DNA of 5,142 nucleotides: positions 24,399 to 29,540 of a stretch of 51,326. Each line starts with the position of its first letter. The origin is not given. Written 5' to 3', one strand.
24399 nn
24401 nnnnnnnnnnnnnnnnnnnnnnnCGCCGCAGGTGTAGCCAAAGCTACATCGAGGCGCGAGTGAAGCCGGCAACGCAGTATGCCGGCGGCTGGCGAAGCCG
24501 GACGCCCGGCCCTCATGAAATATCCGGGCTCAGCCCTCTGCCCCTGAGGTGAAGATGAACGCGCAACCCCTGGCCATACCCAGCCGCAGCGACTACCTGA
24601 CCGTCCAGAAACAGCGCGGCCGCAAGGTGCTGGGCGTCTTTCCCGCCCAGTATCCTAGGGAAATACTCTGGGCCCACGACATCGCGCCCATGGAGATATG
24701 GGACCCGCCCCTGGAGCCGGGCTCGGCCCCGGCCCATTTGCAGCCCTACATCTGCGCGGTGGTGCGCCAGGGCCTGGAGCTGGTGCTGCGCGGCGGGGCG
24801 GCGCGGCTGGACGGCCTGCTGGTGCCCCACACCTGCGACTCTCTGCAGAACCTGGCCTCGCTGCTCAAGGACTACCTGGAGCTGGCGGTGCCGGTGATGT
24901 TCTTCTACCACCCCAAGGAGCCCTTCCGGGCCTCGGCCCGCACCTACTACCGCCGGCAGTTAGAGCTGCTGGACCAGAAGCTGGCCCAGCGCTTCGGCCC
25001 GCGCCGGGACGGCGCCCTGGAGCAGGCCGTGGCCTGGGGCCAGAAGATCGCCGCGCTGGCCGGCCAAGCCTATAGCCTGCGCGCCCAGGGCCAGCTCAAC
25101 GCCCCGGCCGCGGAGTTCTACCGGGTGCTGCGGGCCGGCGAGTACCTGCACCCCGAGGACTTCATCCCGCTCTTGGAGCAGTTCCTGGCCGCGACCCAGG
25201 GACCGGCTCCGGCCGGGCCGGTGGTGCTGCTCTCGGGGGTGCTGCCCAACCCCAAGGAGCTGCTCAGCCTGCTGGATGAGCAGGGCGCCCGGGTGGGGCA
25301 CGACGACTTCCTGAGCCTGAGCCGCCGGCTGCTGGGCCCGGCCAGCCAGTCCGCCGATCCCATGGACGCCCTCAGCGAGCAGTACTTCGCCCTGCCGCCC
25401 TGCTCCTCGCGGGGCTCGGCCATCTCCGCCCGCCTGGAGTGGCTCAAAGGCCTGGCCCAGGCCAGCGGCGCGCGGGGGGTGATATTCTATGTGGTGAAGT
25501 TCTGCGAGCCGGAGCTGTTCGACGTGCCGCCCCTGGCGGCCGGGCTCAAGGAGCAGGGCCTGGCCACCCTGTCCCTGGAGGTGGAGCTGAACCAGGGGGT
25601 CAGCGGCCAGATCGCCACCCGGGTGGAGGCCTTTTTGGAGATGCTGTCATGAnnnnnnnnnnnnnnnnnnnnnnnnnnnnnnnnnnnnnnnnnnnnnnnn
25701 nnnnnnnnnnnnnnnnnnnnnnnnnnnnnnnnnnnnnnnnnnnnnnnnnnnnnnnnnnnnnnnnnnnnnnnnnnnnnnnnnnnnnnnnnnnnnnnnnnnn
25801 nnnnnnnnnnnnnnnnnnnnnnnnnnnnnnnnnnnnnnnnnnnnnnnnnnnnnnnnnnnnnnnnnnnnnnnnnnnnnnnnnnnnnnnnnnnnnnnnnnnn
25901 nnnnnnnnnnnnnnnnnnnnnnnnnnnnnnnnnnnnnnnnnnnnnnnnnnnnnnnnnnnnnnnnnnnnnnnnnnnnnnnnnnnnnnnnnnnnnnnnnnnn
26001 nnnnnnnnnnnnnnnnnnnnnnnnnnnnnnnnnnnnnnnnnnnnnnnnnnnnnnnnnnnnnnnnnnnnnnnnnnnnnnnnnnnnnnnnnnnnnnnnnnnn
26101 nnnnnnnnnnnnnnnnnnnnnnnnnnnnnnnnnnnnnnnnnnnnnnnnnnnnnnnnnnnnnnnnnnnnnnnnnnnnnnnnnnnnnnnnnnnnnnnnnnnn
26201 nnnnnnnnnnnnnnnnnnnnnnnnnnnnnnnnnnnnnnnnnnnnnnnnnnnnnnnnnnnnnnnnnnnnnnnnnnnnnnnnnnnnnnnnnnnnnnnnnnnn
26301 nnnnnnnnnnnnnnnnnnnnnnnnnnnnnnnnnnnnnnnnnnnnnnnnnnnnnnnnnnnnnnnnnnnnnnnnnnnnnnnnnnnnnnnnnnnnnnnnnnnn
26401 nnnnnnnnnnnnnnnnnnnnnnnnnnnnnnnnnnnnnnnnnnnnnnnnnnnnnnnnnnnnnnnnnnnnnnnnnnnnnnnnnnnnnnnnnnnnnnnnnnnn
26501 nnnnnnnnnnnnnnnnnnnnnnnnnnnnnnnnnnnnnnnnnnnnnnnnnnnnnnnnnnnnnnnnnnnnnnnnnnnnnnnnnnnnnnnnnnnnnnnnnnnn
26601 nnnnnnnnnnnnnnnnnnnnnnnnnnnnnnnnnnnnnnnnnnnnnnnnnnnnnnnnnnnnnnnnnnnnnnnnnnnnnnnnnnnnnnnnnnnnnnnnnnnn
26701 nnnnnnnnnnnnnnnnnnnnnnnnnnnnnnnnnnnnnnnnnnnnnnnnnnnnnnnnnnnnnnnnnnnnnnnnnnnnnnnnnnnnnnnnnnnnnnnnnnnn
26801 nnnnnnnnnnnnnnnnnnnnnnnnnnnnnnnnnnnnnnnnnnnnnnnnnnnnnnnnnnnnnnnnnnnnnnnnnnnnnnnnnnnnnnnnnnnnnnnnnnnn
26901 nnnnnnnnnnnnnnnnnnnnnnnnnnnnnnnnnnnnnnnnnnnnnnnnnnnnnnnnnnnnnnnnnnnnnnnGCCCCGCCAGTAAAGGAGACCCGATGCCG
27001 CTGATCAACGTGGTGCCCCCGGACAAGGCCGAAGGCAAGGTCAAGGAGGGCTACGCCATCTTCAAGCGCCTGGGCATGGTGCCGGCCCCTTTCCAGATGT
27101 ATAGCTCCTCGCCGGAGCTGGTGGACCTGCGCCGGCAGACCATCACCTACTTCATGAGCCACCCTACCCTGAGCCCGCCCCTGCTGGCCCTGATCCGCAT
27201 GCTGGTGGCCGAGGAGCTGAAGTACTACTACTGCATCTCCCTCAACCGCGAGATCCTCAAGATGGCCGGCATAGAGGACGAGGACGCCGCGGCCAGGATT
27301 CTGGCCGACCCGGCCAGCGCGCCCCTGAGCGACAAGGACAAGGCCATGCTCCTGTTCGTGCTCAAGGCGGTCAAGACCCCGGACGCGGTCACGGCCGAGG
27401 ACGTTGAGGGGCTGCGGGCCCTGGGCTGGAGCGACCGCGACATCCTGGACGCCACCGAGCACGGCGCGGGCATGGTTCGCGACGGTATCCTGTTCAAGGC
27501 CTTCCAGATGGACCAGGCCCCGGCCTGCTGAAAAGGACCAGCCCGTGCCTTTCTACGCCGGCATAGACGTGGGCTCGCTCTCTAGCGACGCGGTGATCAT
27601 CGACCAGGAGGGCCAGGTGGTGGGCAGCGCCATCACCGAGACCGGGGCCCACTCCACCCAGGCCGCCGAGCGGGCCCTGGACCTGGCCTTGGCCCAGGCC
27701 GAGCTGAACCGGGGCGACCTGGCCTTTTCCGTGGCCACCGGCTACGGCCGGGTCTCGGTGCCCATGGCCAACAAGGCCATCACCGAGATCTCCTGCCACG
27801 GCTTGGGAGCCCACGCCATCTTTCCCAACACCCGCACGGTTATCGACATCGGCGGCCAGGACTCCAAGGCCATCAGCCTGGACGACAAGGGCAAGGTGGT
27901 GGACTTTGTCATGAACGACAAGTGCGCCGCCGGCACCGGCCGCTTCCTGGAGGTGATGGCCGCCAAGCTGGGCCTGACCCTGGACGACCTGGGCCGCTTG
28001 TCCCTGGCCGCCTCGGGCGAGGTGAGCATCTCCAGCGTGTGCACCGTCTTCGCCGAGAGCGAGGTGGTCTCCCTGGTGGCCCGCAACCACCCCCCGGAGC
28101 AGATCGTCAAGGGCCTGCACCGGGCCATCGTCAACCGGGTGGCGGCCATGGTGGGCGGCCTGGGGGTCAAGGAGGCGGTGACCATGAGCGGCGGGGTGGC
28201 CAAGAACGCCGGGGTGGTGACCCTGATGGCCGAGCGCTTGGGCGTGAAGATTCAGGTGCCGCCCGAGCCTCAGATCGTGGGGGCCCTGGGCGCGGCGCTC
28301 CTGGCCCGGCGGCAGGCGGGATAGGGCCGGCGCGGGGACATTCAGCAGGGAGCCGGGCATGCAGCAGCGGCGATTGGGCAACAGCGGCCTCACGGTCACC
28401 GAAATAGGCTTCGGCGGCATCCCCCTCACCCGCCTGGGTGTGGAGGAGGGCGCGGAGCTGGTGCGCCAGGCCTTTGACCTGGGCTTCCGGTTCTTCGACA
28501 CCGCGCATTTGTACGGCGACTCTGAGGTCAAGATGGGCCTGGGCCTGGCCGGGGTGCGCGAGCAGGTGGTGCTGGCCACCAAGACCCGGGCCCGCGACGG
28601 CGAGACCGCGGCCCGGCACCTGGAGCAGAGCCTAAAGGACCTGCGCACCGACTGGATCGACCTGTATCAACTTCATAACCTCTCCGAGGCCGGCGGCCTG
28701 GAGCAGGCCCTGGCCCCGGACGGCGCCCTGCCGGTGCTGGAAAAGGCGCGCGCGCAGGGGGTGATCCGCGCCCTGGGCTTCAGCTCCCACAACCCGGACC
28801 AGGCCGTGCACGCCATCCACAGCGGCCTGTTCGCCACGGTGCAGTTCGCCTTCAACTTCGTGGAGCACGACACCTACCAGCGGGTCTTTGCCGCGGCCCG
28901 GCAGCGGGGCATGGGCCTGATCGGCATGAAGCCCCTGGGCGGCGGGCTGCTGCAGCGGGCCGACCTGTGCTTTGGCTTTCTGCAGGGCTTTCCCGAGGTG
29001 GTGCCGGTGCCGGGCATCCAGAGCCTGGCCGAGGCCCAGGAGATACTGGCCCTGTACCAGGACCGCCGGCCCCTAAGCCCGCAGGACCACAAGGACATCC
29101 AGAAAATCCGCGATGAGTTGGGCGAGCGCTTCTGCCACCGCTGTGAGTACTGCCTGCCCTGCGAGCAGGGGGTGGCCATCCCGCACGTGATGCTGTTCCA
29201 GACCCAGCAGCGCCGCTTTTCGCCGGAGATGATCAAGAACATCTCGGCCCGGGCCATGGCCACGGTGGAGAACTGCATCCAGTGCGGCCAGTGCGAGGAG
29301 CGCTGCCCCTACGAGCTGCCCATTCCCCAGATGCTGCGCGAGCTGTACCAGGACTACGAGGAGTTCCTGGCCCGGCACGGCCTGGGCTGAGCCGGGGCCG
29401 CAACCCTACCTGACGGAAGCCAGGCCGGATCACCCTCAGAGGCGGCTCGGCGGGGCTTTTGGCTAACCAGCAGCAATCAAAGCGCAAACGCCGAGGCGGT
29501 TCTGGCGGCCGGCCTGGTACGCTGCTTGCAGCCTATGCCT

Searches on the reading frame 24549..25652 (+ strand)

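Call 67: search_protein_families(library=pfam, proteins=[window:24549-25652:+], max_evalue=0.001)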
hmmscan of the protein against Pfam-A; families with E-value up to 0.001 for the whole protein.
window:24549-25652:+ (367 aa): 1 family
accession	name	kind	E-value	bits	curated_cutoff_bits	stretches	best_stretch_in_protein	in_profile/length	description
PF06050.19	HGD-D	-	2.7e-57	195.3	28.4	1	34-366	3-342/342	2-hydroxyglutaryl-CoA dehydratase, D-component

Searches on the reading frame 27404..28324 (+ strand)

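Call 67: search_protein_families(library=pfam, proteins=[window:27404-28324:+], max_evalue=0.001)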
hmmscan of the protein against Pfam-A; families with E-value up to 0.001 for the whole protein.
window:27404-28324:+ (306 aa): 3 families
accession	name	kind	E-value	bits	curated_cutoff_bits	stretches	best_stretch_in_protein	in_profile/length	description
PF01869.26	BcrAD_BadFG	-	6.2e-66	223.1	31.5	1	53-301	2-271/271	BadF/BadG/BcrA/BcrD ATPase family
PF02782.22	FGGY_C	-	6.7e-06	26.4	27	1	257-302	151-195/198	FGGY family of carbohydrate kinases, C-terminal domain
PF00370.27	FGGY_N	-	0.00013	22.1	28.8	0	51-86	2-37/245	FGGY family of carbohydrate kinases, N-terminal domain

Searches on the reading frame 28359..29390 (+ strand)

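Call 67: search_protein_families(library=pfam, proteins=[window:28359-29390:+], max_evalue=0.001)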
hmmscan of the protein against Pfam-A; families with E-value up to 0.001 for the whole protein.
window:28359-29390:+ (343 aa): 5 families
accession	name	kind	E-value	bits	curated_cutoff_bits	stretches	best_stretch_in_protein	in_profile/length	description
PF00248.27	Aldo_ket_red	-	1.3e-32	113.5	24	1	16-201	2-200/291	Aldo/keto reductase family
PF13534.11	Fer4_17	-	3.4e-07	31.2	22.2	1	258-320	1-60/61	4Fe-4S dicluster domain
PF13187.11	Fer4_9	-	2.1e-05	24.9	27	1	259-319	2-50/52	4Fe-4S dicluster domain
PF13183.11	Fer4_8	-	3.6e-05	24.7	27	1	259-319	5-67/68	4Fe-4S dicluster domain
PF00037.32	Fer4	-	0.00066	19.8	21.1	1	304-319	6-21/24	4Fe-4S binding domain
